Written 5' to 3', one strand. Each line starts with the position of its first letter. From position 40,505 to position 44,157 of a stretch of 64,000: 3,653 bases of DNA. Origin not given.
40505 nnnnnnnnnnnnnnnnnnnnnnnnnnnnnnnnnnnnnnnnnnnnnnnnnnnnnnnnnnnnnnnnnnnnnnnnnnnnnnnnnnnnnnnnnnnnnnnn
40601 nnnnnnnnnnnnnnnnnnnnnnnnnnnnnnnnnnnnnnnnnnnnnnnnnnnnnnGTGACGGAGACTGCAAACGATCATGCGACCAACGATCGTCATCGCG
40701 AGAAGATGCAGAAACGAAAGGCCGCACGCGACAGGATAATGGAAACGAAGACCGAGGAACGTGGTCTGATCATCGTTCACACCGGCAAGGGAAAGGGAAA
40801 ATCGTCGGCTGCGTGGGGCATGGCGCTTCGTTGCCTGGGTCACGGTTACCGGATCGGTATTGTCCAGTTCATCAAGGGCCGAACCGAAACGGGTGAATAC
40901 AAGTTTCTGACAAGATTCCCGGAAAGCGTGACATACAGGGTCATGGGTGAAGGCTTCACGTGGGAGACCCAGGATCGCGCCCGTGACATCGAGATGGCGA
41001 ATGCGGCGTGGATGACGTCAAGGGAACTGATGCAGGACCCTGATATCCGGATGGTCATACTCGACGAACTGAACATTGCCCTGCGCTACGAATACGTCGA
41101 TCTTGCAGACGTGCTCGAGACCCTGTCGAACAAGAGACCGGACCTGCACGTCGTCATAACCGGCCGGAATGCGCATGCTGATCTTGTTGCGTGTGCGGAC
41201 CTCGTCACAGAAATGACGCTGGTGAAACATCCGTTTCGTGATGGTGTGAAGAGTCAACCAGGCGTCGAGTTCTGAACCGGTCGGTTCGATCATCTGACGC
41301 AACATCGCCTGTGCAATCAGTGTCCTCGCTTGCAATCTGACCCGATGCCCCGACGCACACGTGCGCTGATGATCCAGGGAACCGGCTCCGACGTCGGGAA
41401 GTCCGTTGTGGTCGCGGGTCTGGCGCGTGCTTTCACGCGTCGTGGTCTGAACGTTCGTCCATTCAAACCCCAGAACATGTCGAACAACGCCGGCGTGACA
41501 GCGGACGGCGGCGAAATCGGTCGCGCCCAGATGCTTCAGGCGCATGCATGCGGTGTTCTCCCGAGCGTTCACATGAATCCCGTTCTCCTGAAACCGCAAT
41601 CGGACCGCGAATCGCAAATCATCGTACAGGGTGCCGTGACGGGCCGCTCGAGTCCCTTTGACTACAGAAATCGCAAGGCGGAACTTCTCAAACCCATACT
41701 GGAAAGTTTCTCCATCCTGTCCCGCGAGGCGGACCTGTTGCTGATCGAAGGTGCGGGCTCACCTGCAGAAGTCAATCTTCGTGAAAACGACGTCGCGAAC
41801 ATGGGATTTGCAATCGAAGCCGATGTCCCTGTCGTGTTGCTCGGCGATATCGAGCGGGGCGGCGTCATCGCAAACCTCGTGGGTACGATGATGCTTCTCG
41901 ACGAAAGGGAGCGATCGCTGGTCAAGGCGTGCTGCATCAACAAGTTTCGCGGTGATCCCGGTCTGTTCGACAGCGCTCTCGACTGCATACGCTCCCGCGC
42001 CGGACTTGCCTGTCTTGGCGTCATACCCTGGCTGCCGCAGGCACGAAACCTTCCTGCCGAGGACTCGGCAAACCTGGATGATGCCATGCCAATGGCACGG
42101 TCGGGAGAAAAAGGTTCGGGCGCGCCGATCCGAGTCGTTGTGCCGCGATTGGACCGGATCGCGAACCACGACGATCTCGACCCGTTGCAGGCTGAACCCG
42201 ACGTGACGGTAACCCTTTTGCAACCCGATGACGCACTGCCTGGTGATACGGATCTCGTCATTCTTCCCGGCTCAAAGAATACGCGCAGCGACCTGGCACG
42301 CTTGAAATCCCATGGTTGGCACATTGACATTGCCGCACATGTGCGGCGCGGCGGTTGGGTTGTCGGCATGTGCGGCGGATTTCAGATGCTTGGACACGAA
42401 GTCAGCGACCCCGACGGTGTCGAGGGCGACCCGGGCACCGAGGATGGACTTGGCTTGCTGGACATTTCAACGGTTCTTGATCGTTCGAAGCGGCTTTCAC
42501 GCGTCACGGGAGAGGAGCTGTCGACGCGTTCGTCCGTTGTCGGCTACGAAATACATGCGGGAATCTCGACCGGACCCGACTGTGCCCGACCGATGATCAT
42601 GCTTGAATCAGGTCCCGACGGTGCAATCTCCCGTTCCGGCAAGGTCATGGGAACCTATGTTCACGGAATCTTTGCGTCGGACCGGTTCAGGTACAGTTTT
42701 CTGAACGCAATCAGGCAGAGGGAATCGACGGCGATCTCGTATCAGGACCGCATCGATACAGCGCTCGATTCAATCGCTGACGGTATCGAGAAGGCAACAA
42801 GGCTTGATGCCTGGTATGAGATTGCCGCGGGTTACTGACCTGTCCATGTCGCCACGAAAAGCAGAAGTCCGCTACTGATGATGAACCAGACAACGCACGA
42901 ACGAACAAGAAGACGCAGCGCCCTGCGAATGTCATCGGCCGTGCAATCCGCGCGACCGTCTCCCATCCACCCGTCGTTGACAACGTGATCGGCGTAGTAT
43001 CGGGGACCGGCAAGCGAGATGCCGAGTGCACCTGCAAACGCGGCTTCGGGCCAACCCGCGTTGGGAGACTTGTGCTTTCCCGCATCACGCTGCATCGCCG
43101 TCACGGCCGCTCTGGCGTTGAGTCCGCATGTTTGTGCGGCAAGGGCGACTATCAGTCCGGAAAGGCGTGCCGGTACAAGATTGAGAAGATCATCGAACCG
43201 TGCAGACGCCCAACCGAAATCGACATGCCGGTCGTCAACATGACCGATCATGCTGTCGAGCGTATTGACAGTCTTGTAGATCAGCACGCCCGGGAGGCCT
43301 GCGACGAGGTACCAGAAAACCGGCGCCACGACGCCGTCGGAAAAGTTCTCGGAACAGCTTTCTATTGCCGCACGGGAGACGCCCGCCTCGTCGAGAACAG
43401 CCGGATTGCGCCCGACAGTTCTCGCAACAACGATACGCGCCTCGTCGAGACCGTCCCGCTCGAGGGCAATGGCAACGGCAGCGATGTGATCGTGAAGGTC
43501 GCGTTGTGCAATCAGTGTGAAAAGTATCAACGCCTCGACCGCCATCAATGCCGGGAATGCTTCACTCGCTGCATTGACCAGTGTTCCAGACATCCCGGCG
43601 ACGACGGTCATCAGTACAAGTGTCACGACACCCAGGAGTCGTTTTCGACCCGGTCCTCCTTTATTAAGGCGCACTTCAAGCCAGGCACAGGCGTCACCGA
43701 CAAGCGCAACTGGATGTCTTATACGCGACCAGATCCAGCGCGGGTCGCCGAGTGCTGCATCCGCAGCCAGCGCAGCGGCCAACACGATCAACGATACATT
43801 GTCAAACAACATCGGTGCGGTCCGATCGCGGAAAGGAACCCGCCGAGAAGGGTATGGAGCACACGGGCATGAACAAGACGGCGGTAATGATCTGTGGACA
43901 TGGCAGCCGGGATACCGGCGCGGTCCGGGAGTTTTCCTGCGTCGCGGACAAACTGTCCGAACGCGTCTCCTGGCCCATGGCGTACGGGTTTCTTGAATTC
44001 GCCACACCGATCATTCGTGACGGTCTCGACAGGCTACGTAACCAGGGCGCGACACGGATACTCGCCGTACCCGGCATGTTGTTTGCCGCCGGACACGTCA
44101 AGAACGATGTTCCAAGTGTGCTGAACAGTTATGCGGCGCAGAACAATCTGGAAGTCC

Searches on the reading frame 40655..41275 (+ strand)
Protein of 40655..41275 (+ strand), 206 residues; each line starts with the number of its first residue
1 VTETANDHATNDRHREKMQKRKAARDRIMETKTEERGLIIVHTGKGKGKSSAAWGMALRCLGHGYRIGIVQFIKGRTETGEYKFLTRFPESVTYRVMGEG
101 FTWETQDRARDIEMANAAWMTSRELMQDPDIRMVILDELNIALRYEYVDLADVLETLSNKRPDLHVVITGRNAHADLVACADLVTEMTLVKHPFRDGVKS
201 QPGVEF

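Call 67: search_protein_families(library=pfam, proteins=[window:40655-41275:+], max_evalue=0.00001)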
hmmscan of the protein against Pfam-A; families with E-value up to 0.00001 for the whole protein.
window:40655-41275:+ (206 aa): 2 families
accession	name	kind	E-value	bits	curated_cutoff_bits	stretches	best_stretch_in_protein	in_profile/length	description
PF02572.21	CobA_CobO_BtuR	-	5.3e-65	219.2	25.7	1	35-206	1-172/172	ATP:corrinoid adenosyltransferase BtuR/CobO/CobP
PF12557.13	Co_AT_N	-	7.4e-07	29.4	21.4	1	11-29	8-26/26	Cob(I)alamin adenosyltransferase N terminal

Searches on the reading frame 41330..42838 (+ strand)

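Call 67: search_protein_families(library=pfam, proteins=[window:41330-42838:+], max_evalue=0.00001)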
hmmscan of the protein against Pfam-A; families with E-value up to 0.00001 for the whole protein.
window:41330-42838:+ (502 aa): 3 families
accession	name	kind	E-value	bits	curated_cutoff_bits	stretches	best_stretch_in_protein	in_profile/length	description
PF07685.20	GATase_3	-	4.9e-55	186.6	27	1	268-452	1-195/196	CobB/CobQ-like glutamine amidotransferase domain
PF01656.29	CbiA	-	5.4e-18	65.6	25.4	1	13-245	1-122/125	CobQ/CobB/MinD/ParA nucleotide binding domain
PF13500.12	AAA_26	-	2.8e-17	63.7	27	1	11-238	1-194/198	AAA domain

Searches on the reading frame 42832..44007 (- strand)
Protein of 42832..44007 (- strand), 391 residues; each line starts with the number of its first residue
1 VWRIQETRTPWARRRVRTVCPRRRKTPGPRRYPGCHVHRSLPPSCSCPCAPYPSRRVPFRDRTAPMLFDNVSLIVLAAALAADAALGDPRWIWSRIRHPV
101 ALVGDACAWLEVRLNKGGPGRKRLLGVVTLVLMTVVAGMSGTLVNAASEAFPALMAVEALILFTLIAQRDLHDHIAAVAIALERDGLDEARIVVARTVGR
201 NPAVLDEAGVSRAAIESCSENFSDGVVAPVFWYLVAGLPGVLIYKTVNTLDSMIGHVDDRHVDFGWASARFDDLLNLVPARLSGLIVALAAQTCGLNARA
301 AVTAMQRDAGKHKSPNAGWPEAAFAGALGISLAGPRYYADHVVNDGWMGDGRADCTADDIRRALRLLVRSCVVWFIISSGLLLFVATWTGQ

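Call 67: search_protein_families(library=pfam, proteins=[window:42832-44007:-], max_evalue=0.00001)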
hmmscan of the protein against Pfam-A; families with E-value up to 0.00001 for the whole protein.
window:42832-44007:- (391 aa): 1 family
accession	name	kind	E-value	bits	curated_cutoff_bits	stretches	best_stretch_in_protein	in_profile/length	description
PF03186.18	CobD_Cbib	-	4.2e-94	315.4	34.4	1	76-366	1-281/282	CobD/Cbib protein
